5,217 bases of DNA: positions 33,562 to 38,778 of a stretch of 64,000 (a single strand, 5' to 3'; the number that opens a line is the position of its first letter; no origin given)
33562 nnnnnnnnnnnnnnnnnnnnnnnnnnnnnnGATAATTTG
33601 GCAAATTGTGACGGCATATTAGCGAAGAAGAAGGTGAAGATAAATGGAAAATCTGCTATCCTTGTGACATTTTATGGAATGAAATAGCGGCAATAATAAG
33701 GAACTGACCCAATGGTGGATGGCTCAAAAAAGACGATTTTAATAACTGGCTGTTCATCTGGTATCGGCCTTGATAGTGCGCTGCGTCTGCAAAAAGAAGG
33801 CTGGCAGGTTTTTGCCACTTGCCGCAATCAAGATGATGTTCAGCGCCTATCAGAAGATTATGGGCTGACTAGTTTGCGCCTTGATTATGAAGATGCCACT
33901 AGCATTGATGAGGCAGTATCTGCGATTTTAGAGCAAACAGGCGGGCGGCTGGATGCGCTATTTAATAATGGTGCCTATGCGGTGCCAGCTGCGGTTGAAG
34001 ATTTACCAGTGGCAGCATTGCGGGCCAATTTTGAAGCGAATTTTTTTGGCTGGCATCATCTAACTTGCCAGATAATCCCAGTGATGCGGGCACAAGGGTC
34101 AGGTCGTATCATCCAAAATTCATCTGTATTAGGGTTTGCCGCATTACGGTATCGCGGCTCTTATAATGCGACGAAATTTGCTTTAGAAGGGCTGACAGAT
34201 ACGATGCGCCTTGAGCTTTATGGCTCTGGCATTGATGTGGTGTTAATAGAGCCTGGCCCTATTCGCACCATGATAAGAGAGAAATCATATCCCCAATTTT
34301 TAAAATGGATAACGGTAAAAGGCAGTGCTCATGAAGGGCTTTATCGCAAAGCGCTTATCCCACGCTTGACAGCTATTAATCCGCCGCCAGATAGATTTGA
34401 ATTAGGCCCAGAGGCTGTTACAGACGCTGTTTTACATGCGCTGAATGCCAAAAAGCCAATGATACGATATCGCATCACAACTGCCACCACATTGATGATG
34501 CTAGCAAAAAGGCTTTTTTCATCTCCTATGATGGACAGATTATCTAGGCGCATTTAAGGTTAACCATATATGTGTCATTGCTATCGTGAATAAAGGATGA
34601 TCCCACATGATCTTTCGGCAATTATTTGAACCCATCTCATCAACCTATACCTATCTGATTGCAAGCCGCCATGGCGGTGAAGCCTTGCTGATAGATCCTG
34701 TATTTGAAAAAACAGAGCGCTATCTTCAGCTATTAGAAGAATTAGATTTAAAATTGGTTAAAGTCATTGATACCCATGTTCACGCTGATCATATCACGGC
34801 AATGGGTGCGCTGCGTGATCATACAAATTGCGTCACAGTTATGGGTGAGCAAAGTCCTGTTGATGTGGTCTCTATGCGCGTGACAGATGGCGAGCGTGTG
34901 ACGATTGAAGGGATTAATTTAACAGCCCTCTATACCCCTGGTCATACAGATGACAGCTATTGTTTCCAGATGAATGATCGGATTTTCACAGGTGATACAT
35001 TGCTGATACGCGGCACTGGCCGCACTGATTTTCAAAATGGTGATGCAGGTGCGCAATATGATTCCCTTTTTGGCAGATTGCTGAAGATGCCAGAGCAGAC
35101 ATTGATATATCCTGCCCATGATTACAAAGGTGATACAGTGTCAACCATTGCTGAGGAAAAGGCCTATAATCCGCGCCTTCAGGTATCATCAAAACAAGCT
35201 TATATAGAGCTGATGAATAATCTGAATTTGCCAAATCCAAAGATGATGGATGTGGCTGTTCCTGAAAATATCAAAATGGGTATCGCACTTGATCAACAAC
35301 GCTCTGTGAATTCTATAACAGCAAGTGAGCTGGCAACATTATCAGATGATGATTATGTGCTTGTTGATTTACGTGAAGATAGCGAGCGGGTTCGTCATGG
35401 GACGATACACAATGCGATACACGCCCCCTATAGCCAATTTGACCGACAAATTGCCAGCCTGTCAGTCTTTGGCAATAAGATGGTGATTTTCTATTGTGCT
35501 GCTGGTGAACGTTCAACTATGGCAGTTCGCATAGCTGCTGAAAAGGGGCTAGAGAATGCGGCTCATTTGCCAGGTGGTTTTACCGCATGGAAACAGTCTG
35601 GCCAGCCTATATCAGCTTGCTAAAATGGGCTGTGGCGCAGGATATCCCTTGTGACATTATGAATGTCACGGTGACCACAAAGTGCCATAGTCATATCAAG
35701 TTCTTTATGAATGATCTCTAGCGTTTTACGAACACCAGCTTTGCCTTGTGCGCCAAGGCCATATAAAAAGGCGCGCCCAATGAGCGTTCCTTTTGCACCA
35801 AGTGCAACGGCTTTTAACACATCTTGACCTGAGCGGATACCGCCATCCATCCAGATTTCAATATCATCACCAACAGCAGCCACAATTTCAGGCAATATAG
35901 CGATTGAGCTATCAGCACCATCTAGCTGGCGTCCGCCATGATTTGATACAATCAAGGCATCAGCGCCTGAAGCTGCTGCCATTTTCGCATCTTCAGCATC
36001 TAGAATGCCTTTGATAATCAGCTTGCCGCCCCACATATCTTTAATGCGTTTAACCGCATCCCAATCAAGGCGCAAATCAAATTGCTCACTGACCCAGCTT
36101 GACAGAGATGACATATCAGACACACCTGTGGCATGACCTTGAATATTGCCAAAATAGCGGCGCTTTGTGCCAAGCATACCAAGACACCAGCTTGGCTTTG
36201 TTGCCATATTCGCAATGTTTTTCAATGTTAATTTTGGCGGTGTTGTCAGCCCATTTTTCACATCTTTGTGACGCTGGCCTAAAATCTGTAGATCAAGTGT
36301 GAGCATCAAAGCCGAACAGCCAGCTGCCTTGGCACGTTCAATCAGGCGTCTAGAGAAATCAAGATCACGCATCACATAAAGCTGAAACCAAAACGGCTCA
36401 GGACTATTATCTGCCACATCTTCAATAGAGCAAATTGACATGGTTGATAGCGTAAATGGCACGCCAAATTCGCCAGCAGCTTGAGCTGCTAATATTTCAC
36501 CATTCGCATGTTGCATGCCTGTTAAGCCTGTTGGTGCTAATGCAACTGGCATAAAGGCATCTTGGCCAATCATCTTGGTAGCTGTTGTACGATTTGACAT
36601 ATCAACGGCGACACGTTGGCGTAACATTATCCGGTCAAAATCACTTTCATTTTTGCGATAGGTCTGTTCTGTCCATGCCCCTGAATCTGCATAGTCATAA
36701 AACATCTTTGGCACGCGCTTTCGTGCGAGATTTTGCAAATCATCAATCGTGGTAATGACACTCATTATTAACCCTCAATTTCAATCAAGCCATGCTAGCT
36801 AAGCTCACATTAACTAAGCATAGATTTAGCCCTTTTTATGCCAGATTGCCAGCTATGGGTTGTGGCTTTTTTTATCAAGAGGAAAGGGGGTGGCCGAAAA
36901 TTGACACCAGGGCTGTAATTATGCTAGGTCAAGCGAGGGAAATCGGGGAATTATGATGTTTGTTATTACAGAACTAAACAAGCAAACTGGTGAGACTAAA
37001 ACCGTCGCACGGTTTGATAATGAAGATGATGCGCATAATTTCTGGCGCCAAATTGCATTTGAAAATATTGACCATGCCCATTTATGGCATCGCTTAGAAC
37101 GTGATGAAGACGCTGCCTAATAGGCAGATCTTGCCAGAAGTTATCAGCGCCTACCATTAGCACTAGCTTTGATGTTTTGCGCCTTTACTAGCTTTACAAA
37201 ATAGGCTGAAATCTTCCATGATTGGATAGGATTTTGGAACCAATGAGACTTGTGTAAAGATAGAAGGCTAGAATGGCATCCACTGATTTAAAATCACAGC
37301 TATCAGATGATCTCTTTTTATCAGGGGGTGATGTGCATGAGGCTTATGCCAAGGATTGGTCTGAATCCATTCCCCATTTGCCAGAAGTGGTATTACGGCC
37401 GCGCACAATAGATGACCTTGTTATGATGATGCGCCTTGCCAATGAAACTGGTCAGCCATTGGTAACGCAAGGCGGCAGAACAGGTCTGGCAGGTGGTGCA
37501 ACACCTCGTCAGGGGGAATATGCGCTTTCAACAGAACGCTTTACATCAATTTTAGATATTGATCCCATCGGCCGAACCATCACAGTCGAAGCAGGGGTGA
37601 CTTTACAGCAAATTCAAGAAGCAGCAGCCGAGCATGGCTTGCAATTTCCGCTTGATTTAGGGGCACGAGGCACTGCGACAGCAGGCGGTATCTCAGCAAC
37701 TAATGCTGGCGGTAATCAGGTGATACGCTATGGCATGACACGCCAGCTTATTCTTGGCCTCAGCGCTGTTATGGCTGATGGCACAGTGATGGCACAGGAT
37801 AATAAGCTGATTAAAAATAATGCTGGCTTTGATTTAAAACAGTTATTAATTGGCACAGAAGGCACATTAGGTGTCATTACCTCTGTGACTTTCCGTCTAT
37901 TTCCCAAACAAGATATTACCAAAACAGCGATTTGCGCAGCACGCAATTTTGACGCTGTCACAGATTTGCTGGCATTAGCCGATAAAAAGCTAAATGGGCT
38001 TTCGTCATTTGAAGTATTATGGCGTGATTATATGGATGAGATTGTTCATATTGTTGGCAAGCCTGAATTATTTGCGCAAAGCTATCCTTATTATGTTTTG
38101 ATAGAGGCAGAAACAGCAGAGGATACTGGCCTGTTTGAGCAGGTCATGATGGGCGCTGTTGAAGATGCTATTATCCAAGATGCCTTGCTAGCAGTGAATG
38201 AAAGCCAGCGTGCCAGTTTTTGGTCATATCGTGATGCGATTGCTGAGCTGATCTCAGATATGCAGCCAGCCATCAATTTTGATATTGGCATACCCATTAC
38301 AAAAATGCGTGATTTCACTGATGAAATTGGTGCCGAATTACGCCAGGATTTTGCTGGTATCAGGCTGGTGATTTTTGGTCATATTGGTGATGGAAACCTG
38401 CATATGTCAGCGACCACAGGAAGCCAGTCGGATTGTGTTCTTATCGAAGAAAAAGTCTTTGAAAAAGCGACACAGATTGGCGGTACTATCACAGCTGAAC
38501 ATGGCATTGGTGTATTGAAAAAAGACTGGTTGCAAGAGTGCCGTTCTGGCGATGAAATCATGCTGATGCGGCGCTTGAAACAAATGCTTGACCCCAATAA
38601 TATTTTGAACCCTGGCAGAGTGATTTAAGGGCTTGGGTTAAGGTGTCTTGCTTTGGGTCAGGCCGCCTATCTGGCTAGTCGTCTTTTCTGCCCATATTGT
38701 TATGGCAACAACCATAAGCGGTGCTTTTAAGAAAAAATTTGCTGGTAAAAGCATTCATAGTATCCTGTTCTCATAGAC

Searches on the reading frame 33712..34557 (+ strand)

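Call 57: search_protein_families(library=pfam, max_evalue=1e-10, proteins=[window:33712-34557:+])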
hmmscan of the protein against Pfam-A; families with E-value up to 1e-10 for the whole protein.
window:33712-34557:+ (281 aa): 2 families
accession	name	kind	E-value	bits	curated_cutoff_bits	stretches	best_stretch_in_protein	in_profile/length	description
PF00106.31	adh_short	-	1.1e-39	136.4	26.6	1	7-192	1-190/195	short chain dehydrogenase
PF13561.12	adh_short_C2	-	1.2e-28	100.7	27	1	15-192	3-184/236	Enoyl-(Acyl carrier protein) reductase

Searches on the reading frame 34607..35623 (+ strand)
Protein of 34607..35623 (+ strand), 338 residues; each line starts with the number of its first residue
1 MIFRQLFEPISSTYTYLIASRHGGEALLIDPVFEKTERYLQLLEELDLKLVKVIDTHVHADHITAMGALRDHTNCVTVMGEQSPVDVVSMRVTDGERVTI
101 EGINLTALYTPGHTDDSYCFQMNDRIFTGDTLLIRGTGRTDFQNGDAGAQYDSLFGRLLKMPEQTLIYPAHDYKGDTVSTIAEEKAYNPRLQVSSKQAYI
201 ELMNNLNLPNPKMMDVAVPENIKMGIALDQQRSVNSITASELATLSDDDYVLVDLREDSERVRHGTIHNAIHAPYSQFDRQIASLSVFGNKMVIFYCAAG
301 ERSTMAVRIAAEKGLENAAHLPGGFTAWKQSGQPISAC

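Call 57: search_protein_families(library=pfam, max_evalue=1e-10, proteins=[window:34607-35623:+])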
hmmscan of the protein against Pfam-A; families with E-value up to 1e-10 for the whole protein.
window:34607-35623:+ (338 aa): 2 families
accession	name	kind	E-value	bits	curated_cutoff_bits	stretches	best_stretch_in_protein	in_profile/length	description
PF00753.33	Lactamase_B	-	5.5e-18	66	22.7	0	12-79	5-73/196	Metallo-beta-lactamase superfamily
PF00581.25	Rhodanese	-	2.7e-14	53.9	22.2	1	239-330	2-101/102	Rhodanese-like domain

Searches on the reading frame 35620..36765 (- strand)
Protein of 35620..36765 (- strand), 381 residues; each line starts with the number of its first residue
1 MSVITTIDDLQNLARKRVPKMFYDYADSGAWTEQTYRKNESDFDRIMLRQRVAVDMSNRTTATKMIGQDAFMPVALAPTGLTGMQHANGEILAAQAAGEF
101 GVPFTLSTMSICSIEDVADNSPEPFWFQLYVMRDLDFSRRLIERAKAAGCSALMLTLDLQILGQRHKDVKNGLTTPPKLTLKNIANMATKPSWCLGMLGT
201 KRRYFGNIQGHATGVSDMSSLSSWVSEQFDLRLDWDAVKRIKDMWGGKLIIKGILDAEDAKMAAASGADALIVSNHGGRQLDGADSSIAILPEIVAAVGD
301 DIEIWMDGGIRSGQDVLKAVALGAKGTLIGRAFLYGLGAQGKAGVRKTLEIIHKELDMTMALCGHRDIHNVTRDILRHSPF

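Call 57: search_protein_families(library=pfam, max_evalue=1e-10, proteins=[window:35620-36765:-])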
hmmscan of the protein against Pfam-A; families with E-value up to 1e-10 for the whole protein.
window:35620-36765:- (381 aa): 1 family
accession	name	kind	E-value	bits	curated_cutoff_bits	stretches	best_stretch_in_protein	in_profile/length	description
PF01070.24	FMN_dh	-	1.7e-135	452.1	24.9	1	14-377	1-349/350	FMN-dependent dehydrogenase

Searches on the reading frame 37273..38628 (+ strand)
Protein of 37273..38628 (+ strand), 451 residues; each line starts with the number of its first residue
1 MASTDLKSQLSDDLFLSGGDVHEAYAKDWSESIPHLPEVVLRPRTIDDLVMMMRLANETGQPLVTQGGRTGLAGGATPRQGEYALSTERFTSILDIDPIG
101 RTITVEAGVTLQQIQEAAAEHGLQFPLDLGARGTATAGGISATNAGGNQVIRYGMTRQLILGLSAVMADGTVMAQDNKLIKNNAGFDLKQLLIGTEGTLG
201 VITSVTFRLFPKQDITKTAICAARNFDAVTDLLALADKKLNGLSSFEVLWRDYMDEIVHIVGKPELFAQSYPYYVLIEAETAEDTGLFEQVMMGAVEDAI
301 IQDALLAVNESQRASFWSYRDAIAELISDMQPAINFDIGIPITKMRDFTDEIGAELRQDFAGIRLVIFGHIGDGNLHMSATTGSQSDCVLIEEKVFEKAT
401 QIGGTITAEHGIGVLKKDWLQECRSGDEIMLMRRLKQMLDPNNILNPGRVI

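Call 57: search_protein_families(library=pfam, max_evalue=1e-10, proteins=[window:37273-38628:+])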
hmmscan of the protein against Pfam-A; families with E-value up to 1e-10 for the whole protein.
window:37273-38628:+ (451 aa): 2 families
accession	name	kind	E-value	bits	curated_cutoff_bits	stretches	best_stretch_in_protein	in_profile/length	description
PF02913.24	FAD-oxidase_C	-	6.7e-42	144.3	21.2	1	216-450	5-248/248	FAD linked oxidases, C-terminal domain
PF01565.28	FAD_binding_4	-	3.7e-36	124.3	26.4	1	37-173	1-136/139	FAD binding domain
